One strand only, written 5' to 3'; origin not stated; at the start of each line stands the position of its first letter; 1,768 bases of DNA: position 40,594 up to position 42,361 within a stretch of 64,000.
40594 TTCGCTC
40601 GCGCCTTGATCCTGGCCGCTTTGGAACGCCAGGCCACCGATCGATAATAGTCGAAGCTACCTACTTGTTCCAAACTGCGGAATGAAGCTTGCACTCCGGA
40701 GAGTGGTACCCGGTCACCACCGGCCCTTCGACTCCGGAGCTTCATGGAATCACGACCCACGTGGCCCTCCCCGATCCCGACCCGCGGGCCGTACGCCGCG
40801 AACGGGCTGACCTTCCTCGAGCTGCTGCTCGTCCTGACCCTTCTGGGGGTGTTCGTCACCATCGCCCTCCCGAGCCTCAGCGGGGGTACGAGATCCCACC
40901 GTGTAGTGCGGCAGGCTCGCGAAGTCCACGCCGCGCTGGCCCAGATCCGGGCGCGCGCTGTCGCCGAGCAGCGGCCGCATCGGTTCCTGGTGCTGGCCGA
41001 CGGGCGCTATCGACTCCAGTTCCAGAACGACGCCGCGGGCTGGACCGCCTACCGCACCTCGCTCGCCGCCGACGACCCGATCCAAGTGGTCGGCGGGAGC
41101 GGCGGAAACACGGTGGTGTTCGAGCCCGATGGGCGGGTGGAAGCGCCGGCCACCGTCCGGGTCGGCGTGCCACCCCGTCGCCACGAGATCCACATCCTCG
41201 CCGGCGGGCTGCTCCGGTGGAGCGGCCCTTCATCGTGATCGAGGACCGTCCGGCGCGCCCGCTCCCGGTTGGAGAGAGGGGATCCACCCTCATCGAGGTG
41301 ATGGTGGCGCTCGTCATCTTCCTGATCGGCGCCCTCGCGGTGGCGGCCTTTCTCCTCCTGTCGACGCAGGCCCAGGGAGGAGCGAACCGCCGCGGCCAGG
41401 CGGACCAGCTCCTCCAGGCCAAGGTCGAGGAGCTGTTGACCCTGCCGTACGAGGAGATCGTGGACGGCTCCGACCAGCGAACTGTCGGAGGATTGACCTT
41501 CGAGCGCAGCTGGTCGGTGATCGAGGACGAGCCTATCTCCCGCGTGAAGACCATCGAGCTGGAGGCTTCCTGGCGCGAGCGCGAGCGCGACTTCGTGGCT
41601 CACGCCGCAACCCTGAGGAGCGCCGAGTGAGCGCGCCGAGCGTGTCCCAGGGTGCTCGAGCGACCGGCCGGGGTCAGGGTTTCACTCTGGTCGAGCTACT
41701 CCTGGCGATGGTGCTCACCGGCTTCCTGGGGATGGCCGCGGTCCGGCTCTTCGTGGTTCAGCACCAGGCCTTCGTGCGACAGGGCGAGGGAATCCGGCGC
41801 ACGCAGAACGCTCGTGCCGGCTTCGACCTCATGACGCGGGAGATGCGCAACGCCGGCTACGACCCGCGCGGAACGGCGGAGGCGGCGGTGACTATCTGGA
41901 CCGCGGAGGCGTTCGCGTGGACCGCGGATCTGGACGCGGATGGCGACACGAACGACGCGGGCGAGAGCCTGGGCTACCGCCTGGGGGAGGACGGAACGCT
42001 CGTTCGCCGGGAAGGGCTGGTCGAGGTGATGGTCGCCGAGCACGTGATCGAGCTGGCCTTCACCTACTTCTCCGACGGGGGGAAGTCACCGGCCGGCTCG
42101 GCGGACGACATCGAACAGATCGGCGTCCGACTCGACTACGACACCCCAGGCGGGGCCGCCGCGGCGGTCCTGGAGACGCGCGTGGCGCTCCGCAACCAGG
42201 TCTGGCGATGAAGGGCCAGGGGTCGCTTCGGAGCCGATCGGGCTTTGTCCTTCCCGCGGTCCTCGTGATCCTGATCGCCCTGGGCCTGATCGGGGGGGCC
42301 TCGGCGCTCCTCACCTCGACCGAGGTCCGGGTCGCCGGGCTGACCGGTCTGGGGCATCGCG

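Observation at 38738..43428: Two consecutive fimT-pilV-pilW-pilX minor-pilin sets and no PilY1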

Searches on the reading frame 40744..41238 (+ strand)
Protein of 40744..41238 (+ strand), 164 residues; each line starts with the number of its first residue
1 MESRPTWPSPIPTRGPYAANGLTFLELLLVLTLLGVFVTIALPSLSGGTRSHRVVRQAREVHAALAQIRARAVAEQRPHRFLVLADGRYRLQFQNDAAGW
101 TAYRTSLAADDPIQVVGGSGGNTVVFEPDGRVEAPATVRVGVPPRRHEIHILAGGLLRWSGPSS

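Call 5: search_protein_families(library=pfam, proteins=[window:40744-41238:+], max_evalue=1)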
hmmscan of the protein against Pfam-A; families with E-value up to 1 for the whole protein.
window:40744-41238:+ (164 aa): 2 families
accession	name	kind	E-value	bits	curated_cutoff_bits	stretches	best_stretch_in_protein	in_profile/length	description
PF12019.13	GspH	-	4.7e-07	30.7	21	1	57-151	1-104/108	Type II transport protein GspH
PF07963.17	N_methyl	-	0.03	14.4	21.2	1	20-42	5-27/27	Prokaryotic N-terminal methylation motif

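Call 6: search_protein_families(library=ncbifam, proteins=[window:40744-41238:+], max_evalue=1)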
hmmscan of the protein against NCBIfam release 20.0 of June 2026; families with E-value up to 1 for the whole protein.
window:40744-41238:+ (164 aa): 10 families
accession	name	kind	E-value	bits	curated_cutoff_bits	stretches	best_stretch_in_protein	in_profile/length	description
NF047827.1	T3SSXpsH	equivalog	1.9e-09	37.4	160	1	21-131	2-111/145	type II secretion system protein XpsH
TIGR01708.2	typeII_sec_gspH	equivalog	5.2e-09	36.3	80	1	20-105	2-89/169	type II secretion system minor pseudopilin GspH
TIGR02596.1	TIGR02596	subfamily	0.00029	21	70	1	23-78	2-57/196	Verru_Chthon cassette protein D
NF040982.1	ComGD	equivalog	0.0013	19.2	70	1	20-133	2-110/139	competence type IV pilus minor pilin ComGD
NF007800.0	PRK10506.1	equivalog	0.0015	18.4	158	1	20-88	9-77/163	prepilin peptidase-dependent protein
TIGR02532.1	IV_pilin_GFxxxE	domain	0.004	16.9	16.3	1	20-42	2-24/24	prepilin-type N-terminal cleavage/methylation domain-containing protein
TIGR01710.1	typeII_sec_gspG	equivalog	0.0059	16.6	88.85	1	21-69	2-53/134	type II secretion system major pseudopilin GspG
NF047828.1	T3SSXpsI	equivalog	0.0081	16.2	150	1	21-94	3-79/132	type II secretion system protein XpsI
NF041013.1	T4P_ComGE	equivalog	0.012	15.7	49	1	20-63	4-47/83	competence type IV pilus minor pilin ComGE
NF040999.1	pilin_ComGC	equivalog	0.058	13.6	75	1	20-51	2-33/84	competence type IV pilus major pilin ComGC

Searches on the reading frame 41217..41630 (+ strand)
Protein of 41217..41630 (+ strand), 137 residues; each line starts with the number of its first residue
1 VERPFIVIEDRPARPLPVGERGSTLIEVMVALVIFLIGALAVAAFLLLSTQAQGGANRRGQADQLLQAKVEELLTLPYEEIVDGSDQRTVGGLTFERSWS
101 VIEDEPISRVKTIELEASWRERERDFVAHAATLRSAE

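Call 5: search_protein_families(library=pfam, proteins=[window:41217-41630:+], max_evalue=1)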
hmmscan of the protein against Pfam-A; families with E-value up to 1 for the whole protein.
window:41217-41630:+ (137 aa): 2 families
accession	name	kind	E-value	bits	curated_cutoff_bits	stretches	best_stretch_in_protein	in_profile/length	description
PF07963.17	N_methyl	-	1.8e-06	27.7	21.2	1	20-42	4-26/27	Prokaryotic N-terminal methylation motif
PF13801.11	Metal_resist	-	0.12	13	29.2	1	29-65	2-42/125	Heavy-metal resistance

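Call 6: search_protein_families(library=ncbifam, proteins=[window:41217-41630:+], max_evalue=1)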
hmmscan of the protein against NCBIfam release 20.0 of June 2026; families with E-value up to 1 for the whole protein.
window:41217-41630:+ (137 aa): 11 families
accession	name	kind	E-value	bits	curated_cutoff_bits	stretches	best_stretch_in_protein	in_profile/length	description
TIGR02523.1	type_IV_pilV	equivalog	2.6e-07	31.2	52.2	1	21-74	2-55/139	type IV pilus modification protein PilV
TIGR02532.1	IV_pilin_GFxxxE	domain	6.2e-05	22.7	16.3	1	24-43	5-24/24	prepilin-type N-terminal cleavage/methylation domain-containing protein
TIGR01707.1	gspI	equivalog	0.00056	20.4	44.35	1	22-76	1-55/101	type II secretion system minor pseudopilin GspI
TIGR01708.2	typeII_sec_gspH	equivalog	0.0021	18.1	80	1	20-68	1-45/169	type II secretion system minor pseudopilin GspH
NF041002.1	pilin_ComGF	equivalog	0.011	16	80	1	21-54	2-35/139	competence type IV pilus minor pilin ComGF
NF007848.0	PRK10557.1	equivalog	0.023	14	120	1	16-53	6-43/192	prepilin peptidase-dependent protein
NF041013.1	T4P_ComGE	equivalog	0.039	14.1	49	1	21-53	4-36/83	competence type IV pilus minor pilin ComGE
TIGR01711.1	gspJ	equivalog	0.073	12.9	64.85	1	21-53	1-31/192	type II secretion system minor pseudopilin GspJ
NF047828.1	T3SSXpsI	equivalog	0.079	13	150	1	21-68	2-43/132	type II secretion system protein XpsI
NF006283.1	PRK08455.1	equivalog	0.099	12.3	187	1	22-64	16-58/182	flagellar basal body-associated protein FliL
NF038303.1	EPS_HpsB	equivalog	0.2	11.6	150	1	20-60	2-42/211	hormogonium polysaccharide secretion pseudopilin HpsB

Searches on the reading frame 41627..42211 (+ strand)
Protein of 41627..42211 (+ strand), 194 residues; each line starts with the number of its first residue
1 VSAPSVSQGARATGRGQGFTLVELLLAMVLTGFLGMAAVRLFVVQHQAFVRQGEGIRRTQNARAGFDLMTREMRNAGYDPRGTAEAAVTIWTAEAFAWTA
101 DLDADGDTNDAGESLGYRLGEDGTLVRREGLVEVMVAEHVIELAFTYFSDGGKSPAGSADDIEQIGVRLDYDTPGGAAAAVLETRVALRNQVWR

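Call 5: search_protein_families(library=pfam, proteins=[window:41627-42211:+], max_evalue=1)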
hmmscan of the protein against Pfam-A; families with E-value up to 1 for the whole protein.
window:41627-42211:+ (194 aa): 1 family
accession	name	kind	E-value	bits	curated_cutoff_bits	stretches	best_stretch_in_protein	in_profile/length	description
PF07963.17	N_methyl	-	1.8e-05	24.6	21.2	1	17-38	5-26/27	Prokaryotic N-terminal methylation motif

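Call 6: search_protein_families(library=ncbifam, proteins=[window:41627-42211:+], max_evalue=1)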
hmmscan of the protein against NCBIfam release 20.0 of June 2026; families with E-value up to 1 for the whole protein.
window:41627-42211:+ (194 aa): 10 families
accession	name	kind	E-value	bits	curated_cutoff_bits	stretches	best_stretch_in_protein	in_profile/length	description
NF007848.0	PRK10557.1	equivalog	4.1e-07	29.5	120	1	14-122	8-121/192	prepilin peptidase-dependent protein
TIGR02599.1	TIGR02599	subfamily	5.9e-05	22.5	256.5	1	18-79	1-62/361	Verru_Chthon cassette protein C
TIGR02532.1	IV_pilin_GFxxxE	domain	0.0015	18.3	16.3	1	17-39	2-24/24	prepilin-type N-terminal cleavage/methylation domain-containing protein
TIGR01711.1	gspJ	equivalog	0.014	15.2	64.85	1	17-75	1-59/192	type II secretion system minor pseudopilin GspJ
NF038304.1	EPS_HpsC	equivalog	0.015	14.9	200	1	14-77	18-81/318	hormogonium polysaccharide secretion pseudopilin HpsC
NF041775.1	typeIV_PilA_Myxo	equivalog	0.025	14.5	400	1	11-55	5-48/214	type IV pilin protein PilA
NF006453.0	PRK08808.1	equivalog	0.025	13.6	295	1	15-73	5-63/211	type II secretion system protein J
TIGR01708.2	typeII_sec_gspH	equivalog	0.099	12.6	80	1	17-38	2-23/169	type II secretion system minor pseudopilin GspH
NF007800.0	PRK10506.1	equivalog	0.11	12.3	158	1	15-41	7-33/163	prepilin peptidase-dependent protein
TIGR02523.1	type_IV_pilV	equivalog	0.22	12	52.2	1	17-46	2-33/139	type IV pilus modification protein PilV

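Call 64: search_solved_structures(query=A3, max_evalue=1)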
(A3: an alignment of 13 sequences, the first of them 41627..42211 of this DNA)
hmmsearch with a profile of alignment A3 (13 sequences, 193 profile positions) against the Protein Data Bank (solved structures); distinct sequences matched with E-value up to 1: 8.
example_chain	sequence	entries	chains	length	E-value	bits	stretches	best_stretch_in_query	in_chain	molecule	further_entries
9egp_A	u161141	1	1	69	0.00014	24.9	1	8-50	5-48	Geopilin domain 1 protein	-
7tgg_A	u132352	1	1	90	0.00017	24.6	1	8-61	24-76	Geopilin domain 1 protein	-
9laa_A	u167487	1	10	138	0.012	18.6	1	6-34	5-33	Type IV pilin protein PilA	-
9lab_B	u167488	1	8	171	0.017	18.1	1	9-45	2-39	MSHA major pilin subunit MshA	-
5g23_A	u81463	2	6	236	0.028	17.4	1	10-78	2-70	TYPE-IV LIKE PILIN TTHA1219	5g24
2m7g_A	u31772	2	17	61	0.051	16.5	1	14-62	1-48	Geopilin domain 1 protein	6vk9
7dko_A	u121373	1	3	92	0.16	14.9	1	52-105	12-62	de novo designed protein AM2M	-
5jri_A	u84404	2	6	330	0.17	14.8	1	62-117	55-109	Pyridine nucleotide-disulfide oxidoreductase | Slr0600 protein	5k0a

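Call 66: search_protein_families(library=pfam, alignment_id=A3, max_evalue=1)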
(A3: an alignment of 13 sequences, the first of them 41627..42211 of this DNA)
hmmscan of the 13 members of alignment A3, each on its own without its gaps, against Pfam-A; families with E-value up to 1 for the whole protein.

A. member 1, window:41627-42211:+ (194 aa): 1 family
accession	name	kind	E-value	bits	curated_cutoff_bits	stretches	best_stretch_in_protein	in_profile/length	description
PF07963.17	N_methyl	-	1.8e-05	24.6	21.2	1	17-38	5-26/27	Prokaryotic N-terminal methylation motif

B. families by the number of members that match (of 13 scanned): 8 families
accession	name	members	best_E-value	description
PF07963.17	N_methyl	11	1e-08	Prokaryotic N-terminal methylation motif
PF25296.1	Decapeptide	3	0.018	Decapeptide repeat region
PF24806.1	DUF7706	3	0.057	Family of unknown function (DUF7706)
PF23928.1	DUF7266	1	0.025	Family of unknown function (DUF7266)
PF24728.1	DUF7680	1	0.085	Domain of unknown function (DUF7680)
PF25444.1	THBD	1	0.1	Thrombomodulin-like domain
PF11612.13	T2SSJ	1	0.11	Type II secretion system (T2SS), protein J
PF13663.11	DUF4148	1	0.24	Domain of unknown function (DUF4148)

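Call 67: search_protein_families(library=ncbifam, alignment_id=A3, max_evalue=0.01)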
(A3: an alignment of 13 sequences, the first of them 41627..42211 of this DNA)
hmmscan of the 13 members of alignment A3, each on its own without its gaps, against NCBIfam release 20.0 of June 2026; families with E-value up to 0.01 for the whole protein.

A. member 1, window:41627-42211:+ (194 aa): 3 families
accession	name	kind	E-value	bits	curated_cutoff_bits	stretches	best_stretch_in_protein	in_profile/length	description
NF007848.0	PRK10557.1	equivalog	4.1e-07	29.5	120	1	14-122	8-121/192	prepilin peptidase-dependent protein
TIGR02599.1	TIGR02599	subfamily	5.9e-05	22.5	256.5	1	18-79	1-62/361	Verru_Chthon cassette protein C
TIGR02532.1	IV_pilin_GFxxxE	domain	0.0015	18.3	16.3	1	17-39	2-24/24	prepilin-type N-terminal cleavage/methylation domain-containing protein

B. families by the number of members that match (of 13 scanned): 19 families
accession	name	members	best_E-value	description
TIGR02532.1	IV_pilin_GFxxxE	10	1.2e-07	prepilin-type N-terminal cleavage/methylation domain-containing protein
NF007848.0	PRK10557.1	8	9.1e-09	prepilin peptidase-dependent protein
TIGR02599.1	TIGR02599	7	5.2e-08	Verru_Chthon cassette protein C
NF038304.1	EPS_HpsC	5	8e-06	hormogonium polysaccharide secretion pseudopilin HpsC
NF041775.1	typeIV_PilA_Myxo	5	0.00051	type IV pilin protein PilA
TIGR01708.2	typeII_sec_gspH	4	2.1e-06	type II secretion system minor pseudopilin GspH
NF040999.1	pilin_ComGC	4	5.9e-06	competence type IV pilus major pilin ComGC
NF041013.1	T4P_ComGE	4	0.00015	competence type IV pilus minor pilin ComGE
TIGR01707.1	gspI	4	0.00034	type II secretion system minor pseudopilin GspI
NF007800.0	PRK10506.1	4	0.00053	prepilin peptidase-dependent protein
TIGR02523.1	type_IV_pilV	3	0.00023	type IV pilus modification protein PilV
NF007862.0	PRK10574.1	3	0.00075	prepilin peptidase-dependent pilin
TIGR01711.1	gspJ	2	0.00015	type II secretion system minor pseudopilin GspJ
TIGR01710.1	typeII_sec_gspG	2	0.00069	type II secretion system major pseudopilin GspG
NF007660.0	PRK10332.1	2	0.00096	prepilin-type N-terminal cleavage/methylation domain-containing protein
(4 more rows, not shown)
